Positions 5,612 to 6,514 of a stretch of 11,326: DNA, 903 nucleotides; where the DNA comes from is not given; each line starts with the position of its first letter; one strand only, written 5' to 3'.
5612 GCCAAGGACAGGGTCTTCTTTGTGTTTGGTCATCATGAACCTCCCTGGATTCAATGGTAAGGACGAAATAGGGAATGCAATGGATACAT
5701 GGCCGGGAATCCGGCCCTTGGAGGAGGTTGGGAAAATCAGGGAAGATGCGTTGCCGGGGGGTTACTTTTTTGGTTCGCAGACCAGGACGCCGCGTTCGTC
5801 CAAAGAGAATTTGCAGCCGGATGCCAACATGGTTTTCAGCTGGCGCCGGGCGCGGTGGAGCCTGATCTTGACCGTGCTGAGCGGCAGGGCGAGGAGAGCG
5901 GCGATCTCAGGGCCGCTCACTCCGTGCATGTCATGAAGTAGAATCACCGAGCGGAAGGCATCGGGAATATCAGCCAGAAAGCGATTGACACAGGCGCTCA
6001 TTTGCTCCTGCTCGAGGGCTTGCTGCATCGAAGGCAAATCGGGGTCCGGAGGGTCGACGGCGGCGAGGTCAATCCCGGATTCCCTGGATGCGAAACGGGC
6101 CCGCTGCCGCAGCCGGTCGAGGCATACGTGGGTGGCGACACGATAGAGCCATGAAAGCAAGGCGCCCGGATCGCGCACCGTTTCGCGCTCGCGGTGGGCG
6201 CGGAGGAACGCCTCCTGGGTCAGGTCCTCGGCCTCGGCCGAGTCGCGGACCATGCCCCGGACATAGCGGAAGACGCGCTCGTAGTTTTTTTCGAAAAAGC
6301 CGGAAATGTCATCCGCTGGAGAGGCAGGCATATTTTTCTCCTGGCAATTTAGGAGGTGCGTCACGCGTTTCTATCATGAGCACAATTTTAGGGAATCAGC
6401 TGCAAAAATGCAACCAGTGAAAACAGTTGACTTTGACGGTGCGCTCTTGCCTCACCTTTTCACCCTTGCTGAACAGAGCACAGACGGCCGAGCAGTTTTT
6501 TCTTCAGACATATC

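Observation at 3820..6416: ECF sigma cluster with no anti-sigma: sigma + CMD(CxxC) + ICMT-like + NQO1-like, possibly sigma-54 driven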

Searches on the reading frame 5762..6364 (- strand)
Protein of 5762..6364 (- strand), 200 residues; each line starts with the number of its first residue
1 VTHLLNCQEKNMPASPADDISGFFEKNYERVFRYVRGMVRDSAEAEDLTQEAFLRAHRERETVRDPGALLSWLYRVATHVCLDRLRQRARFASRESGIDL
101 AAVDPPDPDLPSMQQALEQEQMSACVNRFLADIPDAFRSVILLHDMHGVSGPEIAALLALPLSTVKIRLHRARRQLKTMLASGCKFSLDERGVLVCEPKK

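Call 4: search_protein_families(library=pfam, proteins=[window:5762-6364:-], max_evalue=0.01)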
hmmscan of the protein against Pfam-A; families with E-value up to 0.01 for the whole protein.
window:5762-6364:- (200 aa): 4 families
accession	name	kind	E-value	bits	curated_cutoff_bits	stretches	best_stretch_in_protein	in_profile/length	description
PF04542.20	Sigma70_r2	-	2.7e-19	69.2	24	1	23-90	1-70/71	Sigma-70 region 2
PF08281.18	Sigma70_r4_2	-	3.9e-11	42.9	25.7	1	133-176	11-54/54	Sigma-70, region 4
PF07638.17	Sigma70_ECF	-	7.6e-07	29.6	21.1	1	43-179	47-182/185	ECF sigma factor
PF04545.22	Sigma70_r4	-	1.9e-06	27.7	24.1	1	130-177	2-49/50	Sigma-70, region 4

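Call 5: search_protein_families(library=ncbifam, proteins=[window:5762-6331:-], max_evalue=0.001)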
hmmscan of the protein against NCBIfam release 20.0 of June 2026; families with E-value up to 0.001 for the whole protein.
window:5762-6331:- (189 aa): 91 families (the best 25 are shown)
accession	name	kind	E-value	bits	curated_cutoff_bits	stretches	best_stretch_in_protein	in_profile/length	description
NF008888.0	PRK11922.1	equivalog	6e-33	114.4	204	1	15-171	38-198/231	RNA polymerase sigma factor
TIGR02959.1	SigZ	equivalog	1.1e-30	106.7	168.65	1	18-185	6-164/170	RNA polymerase sigma factor SigZ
NF007215.0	PRK09637.1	equivalog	8e-30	104.2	212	1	14-184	8-169/181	RNA polymerase sigma factor SigZ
NF004113.0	PRK05602.1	equivalog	2.7e-28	99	208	1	13-171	51-203/211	RNA polymerase sigma factor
NF009171.0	PRK12518.1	equivalog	2e-27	96.2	208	1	13-170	29-185/191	RNA polymerase sigma factor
NF007223.0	PRK09641.1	equivalog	2.4e-27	96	209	1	17-169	28-184/187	RNA polymerase sigma factor SigW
TIGR02950.1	SigM_subfam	subfamily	3.5e-26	92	147.95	1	12-169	5-158/159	RNA polymerase sigma factor, SigM family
NF007229.0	PRK09647.1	equivalog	8.1e-26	90.7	265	1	16-172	53-205/220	RNA polymerase sigma factor SigE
NF058625.1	sigma_PG0214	equivalog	4.4e-25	88.3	130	1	18-169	15-161/170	GFO_1088 family ECF-type sigma factor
TIGR02983.1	SigE-fam_strep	subfamily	1.5e-24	86.8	141.55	1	6-170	5-159/162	SigE family RNA polymerase sigma factor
NF007225.0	PRK09643.1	equivalog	1.7e-24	86.6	190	1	12-171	32-184/204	RNA polymerase sigma factor SigM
NF009166.1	PRK12513.1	equivalog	1.8e-24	86.5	206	1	14-171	29-188/193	RNA polymerase sigma factor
TIGR02937.1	sigma70-ECF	superfamily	1.9e-24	86.2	42.9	1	9-169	3-165/165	sigma-70 family RNA polymerase sigma factor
TIGR02948.1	SigW_bacill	equivalog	3.5e-24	85.9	243.1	1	18-169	29-184/187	RNA polymerase sigma factor SigW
TIGR02985.1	Sig70_bacteroi1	subfamily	4.1e-24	85.6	126.4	1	10-168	4-161/162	RNA polymerase sigma-70 factor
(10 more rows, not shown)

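Call 13: find_homologous_proteins(query=window:5762-6331:-, max_evalue=1e-10)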
Query window:5762-6331:- (189 aa): 2945 proteins with E <= 1e-10 among 3622 candidates; the best 120 are listed.
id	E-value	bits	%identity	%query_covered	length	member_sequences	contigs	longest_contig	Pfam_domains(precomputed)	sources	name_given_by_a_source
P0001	6.1e-120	415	100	100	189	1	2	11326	PF07638.18,PF04545.23,PF04542.21,PF08281.19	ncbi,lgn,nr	ncbi:MAG: RNA polymerase sigma factor [Candidatus Aminicenantes bacterium]|nr:RNA polymerase sigma f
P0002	4.9e-97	341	81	100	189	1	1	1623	PF07638.18,PF04545.23,PF04542.21,PF08281.19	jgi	jgi:RNA polymerase sigma factor (sigma-70 family)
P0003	5.2e-97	341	79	100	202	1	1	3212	PF07638.18,PF04545.23,PF04542.21,PF08281.19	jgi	jgi:RNA polymerase sigma-70 factor (ECF subfamily)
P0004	1.7e-94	332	78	100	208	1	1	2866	PF07638.18,PF04545.23,PF04542.21,PF08281.19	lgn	-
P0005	1.0e-93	330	80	100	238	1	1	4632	PF07638.18,PF04545.23,PF04542.21,PF08281.19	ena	-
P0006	1.1e-93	330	77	100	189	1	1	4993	PF07638.18,PF04545.23,PF04542.21,PF08281.19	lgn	-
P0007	1.8e-93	329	79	100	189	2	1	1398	PF07638.18,PF04545.23,PF04542.21,PF08281.19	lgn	-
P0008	2.3e-92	325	79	100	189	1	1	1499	PF07638.18,PF04545.23,PF04542.21,PF08281.19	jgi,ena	-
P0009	1.2e-87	310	74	100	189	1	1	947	PF04545.23,PF04542.21,PF08281.19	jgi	jgi:RNA polymerase sigma-70 factor (ECF subfamily)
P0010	5.9e-87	308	72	97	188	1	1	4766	PF07638.18,PF04545.23,PF04542.21,PF08281.19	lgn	-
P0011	5.6e-84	298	71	100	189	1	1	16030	PF07638.18,PF04545.23,PF04542.21,PF08281.19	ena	-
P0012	7.4e-84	298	70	100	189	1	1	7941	PF07638.18,PF04545.23,PF04542.21,PF08281.19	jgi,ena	-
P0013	8.1e-84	298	74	97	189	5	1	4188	PF07638.18,PF04545.23,PF04542.21,PF08281.19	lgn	-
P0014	2.2e-83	296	71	99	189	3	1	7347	PF07638.18,PF04545.23,PF04542.21,PF08281.19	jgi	jgi:RNA polymerase sigma-70 factor (ECF subfamily)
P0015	3.7e-83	296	71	100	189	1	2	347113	PF07638.18,PF04545.23,PF04542.21,PF08281.19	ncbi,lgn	-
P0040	8.6e-79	281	68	100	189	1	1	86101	PF04545.23,PF04542.21,PF08281.19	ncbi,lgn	-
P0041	8.7e-79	281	68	100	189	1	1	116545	PF07638.18,PF04545.23,PF04542.21,PF08281.19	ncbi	-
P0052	9.0e-77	275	65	100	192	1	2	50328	PF13384.13,PF07638.18,PF04545.23,PF04542.21,PF08281.19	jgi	jgi:RNA polymerase sigma-70 factor (ECF subfamily)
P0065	4.2e-71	256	63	94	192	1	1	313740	PF07638.18,PF04545.23,PF04542.21,PF08281.19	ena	-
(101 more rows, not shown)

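Call 15: find_related_loci(query=A1, collection=genome_contigs, flank=8000)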
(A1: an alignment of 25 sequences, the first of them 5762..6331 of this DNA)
Query A1 (189 aa) in genome_contigs; peptide patterns used: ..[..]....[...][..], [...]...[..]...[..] (x = any residue, [..] = any of these).
600 stretches matched a pattern (row limit reached: there are more); 585 encode a relative of the query (tblastn E <= 1e-3); the best 80 are kept; 80 distinct loci.
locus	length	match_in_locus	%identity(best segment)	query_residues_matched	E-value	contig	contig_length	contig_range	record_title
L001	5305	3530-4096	50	1-188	2e-55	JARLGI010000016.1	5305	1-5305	MAG: Acidobacteriota bacterium isolate MAG_BO43 MetaBAT2_Bin_43_Oxic_k141_204474, whole genome shotgun sequence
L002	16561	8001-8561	47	2-188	2e-51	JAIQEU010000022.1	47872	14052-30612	MAG: Terriglobia bacterium isolate SRVP_1 SR-VP_26_10_2019_1_90cm_scaffold_442, whole genome shotgun sequence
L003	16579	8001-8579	38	3-188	3e-44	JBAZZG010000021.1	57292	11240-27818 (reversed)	MAG: Bellilinea sp. isolate SO_2017_GW3_10 scaffold_469_c1_OW296A_2017, whole genome shotgun sequence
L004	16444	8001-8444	41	19-169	5e-27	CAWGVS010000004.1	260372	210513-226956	MAG: uncultured Candidatus Rokubacteria bacterium isolate MFD02242.bin.2.73 genome assembly, contig: contig_13622, whole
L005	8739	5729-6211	35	18-171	3e-26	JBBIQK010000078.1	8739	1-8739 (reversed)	MAG: Armatimonadota bacterium isolate CYS170214_bin_324 NODE_2382_length_8739_cov_118.505, whole genome shotgun sequence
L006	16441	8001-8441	38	19-169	5e-25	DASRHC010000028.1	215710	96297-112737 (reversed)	MAG TPA_asm: Candidatus Methylomirabilota bacterium isolate SMAG_U10074 k141_2024633, whole genome shotgun sequence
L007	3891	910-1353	39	19-169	4e-25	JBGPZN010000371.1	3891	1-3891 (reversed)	MAG: Candidatus Methylomirabilia bacterium isolate OBJ1_062018_070_24 k141_2776512_length_3891_cov_16.1861, whole genome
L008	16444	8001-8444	39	19-169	8e-25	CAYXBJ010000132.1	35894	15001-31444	MAG TPA_asm: uncultured bacterium isolate binchicken_co279_6 genome assembly, contig: k141_1896860, whole genome shotgun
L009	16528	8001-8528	35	1-170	1e-23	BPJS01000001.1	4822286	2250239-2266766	MAG: Isosphaeraceae bacterium KatS3mg108 DNA, contig_14710, whole genome shotgun sequence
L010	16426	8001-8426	37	33-172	1e-22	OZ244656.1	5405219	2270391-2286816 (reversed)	MAG: Vicinamibacterales bacterium isolate f390f8dd-e92b-4ea0-b198-bad1eda30bba genome assembly, chromosome: 1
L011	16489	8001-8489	35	20-180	3e-22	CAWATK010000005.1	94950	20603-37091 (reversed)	MAG: uncultured Chloroflexia bacterium isolate MFD02809.bin.2.224 genome assembly, contig: contig_145655, whole genome s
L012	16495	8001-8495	34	11-171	3e-22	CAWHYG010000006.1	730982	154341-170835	MAG: Candidatus Eisenbacteria bacterium isolate MFD01476.bin.1.183 genome assembly, contig: contig_23065, whole genome s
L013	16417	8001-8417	35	33-169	7e-22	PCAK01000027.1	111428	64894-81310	MAG: Acidobacteria bacterium isolate NP133 MHASMcontig_381440, whole genome shotgun sequence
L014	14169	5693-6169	34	18-169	1e-21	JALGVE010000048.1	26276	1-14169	MAG: Candidatus Zipacnadia bacterium isolate Meg22_810_Bin_154_2_2 Meg22_810_Bin_154_2_2_scaffold_10445, whole genome sh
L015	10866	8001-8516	34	4-166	1e-21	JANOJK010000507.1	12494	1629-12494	MAG: Acidobacteriota bacterium isolate SOY_6_C_metabat_75 SOY_6_C_k141_1853594, whole genome shotgun sequence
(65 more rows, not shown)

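Call 16: find_encoding_contigs(protein=P0015, flank=8000, max_places=2)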
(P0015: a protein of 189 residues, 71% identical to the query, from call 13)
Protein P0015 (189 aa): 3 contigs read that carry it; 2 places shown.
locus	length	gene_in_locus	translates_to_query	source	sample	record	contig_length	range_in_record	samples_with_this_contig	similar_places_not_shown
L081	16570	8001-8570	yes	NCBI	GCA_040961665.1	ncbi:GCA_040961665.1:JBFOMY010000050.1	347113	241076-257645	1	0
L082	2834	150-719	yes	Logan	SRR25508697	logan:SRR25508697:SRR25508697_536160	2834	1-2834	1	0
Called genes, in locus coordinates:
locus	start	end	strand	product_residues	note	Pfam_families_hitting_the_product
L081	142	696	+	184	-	-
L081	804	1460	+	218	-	PF12838:Fer4_7 (weak)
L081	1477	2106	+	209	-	PF00881:Nitroreductase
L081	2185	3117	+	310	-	PF00160:Pro_isomerase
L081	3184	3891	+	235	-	PF08713:DNA_alkylation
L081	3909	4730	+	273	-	PF00198:2-oxoacid_dh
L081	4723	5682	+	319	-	PF00561:Abhydrolase_1, PF12146:Hydrolase_4 (weak), PF12697:Abhydrolase_6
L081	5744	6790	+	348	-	PF17820:PDZ_6 (weak)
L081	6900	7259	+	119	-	-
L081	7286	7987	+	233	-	PF01177:Asp_Glu_race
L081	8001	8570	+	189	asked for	PF07638:Sigma70_ECF, PF04542:Sigma70_r2, PF08281:Sigma70_r4_2, PF04545:Sigma70_r4 (weak)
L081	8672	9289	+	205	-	PF02627:CMD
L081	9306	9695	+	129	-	-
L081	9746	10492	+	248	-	PF02525:Flavodoxin_2, PF03358:FMN_red (faint)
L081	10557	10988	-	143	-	PF03013:Pyr_excise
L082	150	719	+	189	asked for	PF07638:Sigma70_ECF, PF04542:Sigma70_r2, PF08281:Sigma70_r4_2, PF04545:Sigma70_r4 (weak)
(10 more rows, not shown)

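Call 17: find_encoding_contigs(protein=P0041, flank=8000, max_places=2)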
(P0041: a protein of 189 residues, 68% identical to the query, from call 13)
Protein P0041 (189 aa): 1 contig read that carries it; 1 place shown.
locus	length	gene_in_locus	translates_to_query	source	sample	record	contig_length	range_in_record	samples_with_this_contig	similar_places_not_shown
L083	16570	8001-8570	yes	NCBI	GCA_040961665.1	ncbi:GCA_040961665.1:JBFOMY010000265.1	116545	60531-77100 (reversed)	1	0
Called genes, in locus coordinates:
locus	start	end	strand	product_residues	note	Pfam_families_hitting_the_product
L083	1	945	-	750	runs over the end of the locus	PF19313:DUF5916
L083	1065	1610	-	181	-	PF07336:ABATE, PF11706:zf-CGNR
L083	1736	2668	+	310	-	PF12838:Fer4_7 (weak), PF13484:Fer4_16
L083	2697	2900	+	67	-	-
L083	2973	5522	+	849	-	PF02129:Peptidase_S15, PF08530:PepX_C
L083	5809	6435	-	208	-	PF07617:DUF1579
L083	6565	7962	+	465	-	PF13026:DUF3887, PF01738:DLH (faint), PF12146:Hydrolase_4, PF12697:Abhydrolase_6, PF00326:Peptidase_S9 (weak), PF07859:Abhydrolase_3 (faint)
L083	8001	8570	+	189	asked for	PF07638:Sigma70_ECF, PF04542:Sigma70_r2, PF08281:Sigma70_r4_2, PF04545:Sigma70_r4 (weak)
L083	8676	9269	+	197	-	PF02627:CMD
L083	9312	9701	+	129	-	-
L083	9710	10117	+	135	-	PF08570:DUF1761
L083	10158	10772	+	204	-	PF04191:PEMT, PF04140:ICMT (weak)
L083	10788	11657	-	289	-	PF13505:OMP_b-brl (weak)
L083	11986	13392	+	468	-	PF05195:AMP_N, PF00557:Peptidase_M24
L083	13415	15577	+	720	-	PF17900:Peptidase_M1_N, PF01433:Peptidase_M1, PF13646:HEAT_2, PF03130:HEAT_PBS (faint), PF02985:HEAT (faint), PF13646:HEAT_2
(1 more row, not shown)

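Call 18: find_encoding_contigs(protein=P0065, flank=8000, max_places=2)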
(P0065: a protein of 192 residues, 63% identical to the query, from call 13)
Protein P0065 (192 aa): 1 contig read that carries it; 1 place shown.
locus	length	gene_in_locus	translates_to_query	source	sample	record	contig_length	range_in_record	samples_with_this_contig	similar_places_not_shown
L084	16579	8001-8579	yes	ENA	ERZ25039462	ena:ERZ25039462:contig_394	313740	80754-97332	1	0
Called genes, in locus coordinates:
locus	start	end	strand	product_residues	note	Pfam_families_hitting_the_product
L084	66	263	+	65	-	-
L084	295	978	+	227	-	PF08241:Methyltransf_11, PF13649:Methyltransf_25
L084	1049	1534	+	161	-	PF02310:B12-binding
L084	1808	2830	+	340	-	-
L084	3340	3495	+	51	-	-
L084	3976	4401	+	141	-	PF03222:Trp_Tyr_perm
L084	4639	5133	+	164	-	-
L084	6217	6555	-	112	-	-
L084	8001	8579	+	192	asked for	PF04542:Sigma70_r2, PF07638:Sigma70_ECF, PF08281:Sigma70_r4_2, PF04545:Sigma70_r4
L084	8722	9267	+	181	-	PF02627:CMD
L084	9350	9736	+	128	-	-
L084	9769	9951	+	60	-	-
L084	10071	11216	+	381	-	PF04140:ICMT, PF04191:PEMT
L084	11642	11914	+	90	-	-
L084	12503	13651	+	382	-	-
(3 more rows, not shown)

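Call 20: find_encoding_contigs(protein=P0040, flank=8000, max_places=1)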
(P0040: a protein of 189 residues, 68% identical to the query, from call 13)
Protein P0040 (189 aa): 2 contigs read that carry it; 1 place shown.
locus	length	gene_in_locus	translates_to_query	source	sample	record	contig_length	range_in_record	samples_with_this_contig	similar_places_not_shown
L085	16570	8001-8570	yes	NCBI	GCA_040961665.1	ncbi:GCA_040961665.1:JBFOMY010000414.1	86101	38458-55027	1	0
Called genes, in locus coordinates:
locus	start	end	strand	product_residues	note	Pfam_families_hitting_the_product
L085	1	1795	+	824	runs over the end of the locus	PF00326:Peptidase_S9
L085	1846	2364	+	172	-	PF08334:T2SSG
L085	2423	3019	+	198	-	PF13489:Methyltransf_23 (faint), PF08241:Methyltransf_11 (weak), PF08242:Methyltransf_12 (faint)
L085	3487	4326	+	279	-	PF00215:OMPdecase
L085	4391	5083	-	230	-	PF01209:Ubie_methyltran, PF13489:Methyltransf_23 (weak), PF06325:PrmA (weak), PF13847:Methyltransf_31, PF08241:Methyltransf_11, PF08242:Methyltransf_12, PF13649:Methyltransf_25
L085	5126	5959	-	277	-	PF05359:DUF748 (faint), PF00691:OmpA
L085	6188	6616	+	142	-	-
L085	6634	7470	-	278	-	PF16138:DUF4846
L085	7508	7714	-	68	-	PF07311:Dodecin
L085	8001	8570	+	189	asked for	PF04542:Sigma70_r2, PF04545:Sigma70_r4 (weak), PF08281:Sigma70_r4_2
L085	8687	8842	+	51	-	PF02627:CMD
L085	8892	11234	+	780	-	PF12704:MacB_PCD, PF02687:FtsX, PF12704:MacB_PCD, PF02687:FtsX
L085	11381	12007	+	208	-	PF02627:CMD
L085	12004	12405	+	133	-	-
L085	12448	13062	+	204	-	PF04140:ICMT, PF04191:PEMT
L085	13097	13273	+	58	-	-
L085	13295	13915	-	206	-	PF00300:His_Phos_1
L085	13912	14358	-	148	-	PF02367:TsaE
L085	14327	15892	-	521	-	PF03853:YjeF_N, PF01256:Carb_kinase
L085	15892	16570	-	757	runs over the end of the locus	-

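Call 21: find_encoding_contigs(protein=P0052, flank=8000, max_places=1)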
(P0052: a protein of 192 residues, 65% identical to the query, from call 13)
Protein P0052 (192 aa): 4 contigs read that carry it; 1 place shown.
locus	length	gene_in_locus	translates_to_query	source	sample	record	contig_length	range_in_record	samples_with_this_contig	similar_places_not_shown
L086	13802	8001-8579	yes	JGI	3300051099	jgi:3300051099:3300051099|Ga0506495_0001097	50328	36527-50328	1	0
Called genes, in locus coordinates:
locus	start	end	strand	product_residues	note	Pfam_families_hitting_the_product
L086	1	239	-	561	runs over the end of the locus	PF03235:GmrSD_N, PF07510:GmrSD_C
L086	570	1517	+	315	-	PF13565:HTH_32 (weak)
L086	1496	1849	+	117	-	-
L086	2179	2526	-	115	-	-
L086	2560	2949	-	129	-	-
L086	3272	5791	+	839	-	PF01266:DAO, PF07992:Pyr_redox_2 (faint), PF16350:FAO_M, PF01571:GCV_T, PF08669:GCV_T_C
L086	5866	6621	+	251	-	PF01012:ETF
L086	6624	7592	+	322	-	PF01012:ETF, PF00766:ETF_alpha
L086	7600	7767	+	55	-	-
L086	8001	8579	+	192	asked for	PF07638:Sigma70_ECF, PF04542:Sigma70_r2, PF13384:HTH_23 (faint), PF08281:Sigma70_r4_2, PF04545:Sigma70_r4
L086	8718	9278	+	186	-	PF02627:CMD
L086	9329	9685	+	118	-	-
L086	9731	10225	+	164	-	PF04191:PEMT, PF02544:Steroid_dh, PF04140:ICMT, PF01222:ERG4_ERG24 (weak)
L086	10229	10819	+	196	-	PF20587:DUF6789 (weak)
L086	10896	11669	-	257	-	PF00378:ECH_1, PF16113:ECH_2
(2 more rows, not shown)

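Call 24: find_related_loci(query=window:5762-6331:-, collection=metagenome_contigs, flank=6000)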
Query window:5762-6331:- (189 aa) in metagenome_contigs; peptide patterns used: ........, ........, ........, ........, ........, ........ (x = any residue, [..] = any of these).
600 stretches matched a pattern (row limit reached: there are more); 557 encode a relative of the query (tblastn E <= 1e-3); the best 80 are kept; 80 distinct loci.
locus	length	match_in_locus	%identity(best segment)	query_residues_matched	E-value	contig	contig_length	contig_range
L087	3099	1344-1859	57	16-188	6e-64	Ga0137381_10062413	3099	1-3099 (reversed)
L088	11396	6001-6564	49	2-189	3e-58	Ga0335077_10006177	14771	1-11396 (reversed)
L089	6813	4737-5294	52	10-188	1e-57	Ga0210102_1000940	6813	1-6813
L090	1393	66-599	51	12-189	1e-57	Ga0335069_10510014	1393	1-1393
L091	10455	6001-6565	51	13-188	8e-54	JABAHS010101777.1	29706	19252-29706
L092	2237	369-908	49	12-187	8e-51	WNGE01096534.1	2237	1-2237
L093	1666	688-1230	45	8-188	2e-49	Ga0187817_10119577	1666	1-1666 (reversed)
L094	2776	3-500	43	27-188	9e-39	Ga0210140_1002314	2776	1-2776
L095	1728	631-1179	36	13-188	6e-37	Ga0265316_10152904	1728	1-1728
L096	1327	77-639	43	1-188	1e-39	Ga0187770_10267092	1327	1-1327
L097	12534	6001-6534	40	5-188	5e-33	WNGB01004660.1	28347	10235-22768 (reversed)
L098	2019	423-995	34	1-189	5e-31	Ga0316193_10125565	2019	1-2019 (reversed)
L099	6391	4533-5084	31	13-186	1e-29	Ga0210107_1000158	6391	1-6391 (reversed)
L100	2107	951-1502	37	13-189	2e-29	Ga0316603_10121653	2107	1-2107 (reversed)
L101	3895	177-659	35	19-174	1e-28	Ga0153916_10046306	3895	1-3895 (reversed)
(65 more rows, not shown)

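Call 28: find_encoding_contigs(protein=P0006, flank=5000, max_places=1)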
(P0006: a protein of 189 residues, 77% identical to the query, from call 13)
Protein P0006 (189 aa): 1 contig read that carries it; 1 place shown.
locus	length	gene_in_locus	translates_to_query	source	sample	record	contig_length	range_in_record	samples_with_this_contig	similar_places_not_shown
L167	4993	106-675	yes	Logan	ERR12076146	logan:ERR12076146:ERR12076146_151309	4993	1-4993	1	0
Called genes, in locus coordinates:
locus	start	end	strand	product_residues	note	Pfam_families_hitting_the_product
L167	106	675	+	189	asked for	PF07638:Sigma70_ECF (weak), PF04542:Sigma70_r2, PF08281:Sigma70_r4_2, PF04545:Sigma70_r4 (weak)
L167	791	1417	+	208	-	PF02627:CMD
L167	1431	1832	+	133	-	-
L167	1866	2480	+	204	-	PF04140:ICMT (weak), PF04191:PEMT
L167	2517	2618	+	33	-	PF02525:Flavodoxin_2 (weak)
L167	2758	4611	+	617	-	PF02927:CelD_N, PF00759:Glyco_hydro_9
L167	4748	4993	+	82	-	?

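Call 29: find_encoding_contigs(protein=P0005, flank=5000, max_places=1)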
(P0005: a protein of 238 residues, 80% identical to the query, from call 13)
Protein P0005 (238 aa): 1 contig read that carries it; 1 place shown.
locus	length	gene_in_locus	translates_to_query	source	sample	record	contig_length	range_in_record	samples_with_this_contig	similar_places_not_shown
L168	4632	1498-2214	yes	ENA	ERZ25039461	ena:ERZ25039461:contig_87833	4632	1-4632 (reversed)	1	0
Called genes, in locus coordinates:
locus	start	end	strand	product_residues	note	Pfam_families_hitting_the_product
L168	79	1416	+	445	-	-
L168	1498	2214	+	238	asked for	PF04542:Sigma70_r2, PF07638:Sigma70_ECF (weak), PF08281:Sigma70_r4_2, PF04545:Sigma70_r4 (weak)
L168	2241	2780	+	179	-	PF02627:CMD (weak)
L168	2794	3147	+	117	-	-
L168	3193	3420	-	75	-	-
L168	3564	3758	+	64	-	PF04191:PEMT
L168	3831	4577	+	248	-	PF02525:Flavodoxin_2, PF03358:FMN_red (faint)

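Call 30: find_encoding_contigs(protein=P0003, flank=5000, max_places=1)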
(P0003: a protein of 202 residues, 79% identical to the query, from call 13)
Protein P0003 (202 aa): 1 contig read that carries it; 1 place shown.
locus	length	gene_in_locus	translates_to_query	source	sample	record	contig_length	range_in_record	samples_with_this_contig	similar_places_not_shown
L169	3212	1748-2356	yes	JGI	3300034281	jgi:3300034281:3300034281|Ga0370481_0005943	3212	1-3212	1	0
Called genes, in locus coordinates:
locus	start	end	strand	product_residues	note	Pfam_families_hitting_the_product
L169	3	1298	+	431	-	?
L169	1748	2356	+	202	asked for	PF07638:Sigma70_ECF (weak), PF04542:Sigma70_r2, PF08281:Sigma70_r4_2, PF04545:Sigma70_r4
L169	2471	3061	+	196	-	PF02627:CMD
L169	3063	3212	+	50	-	?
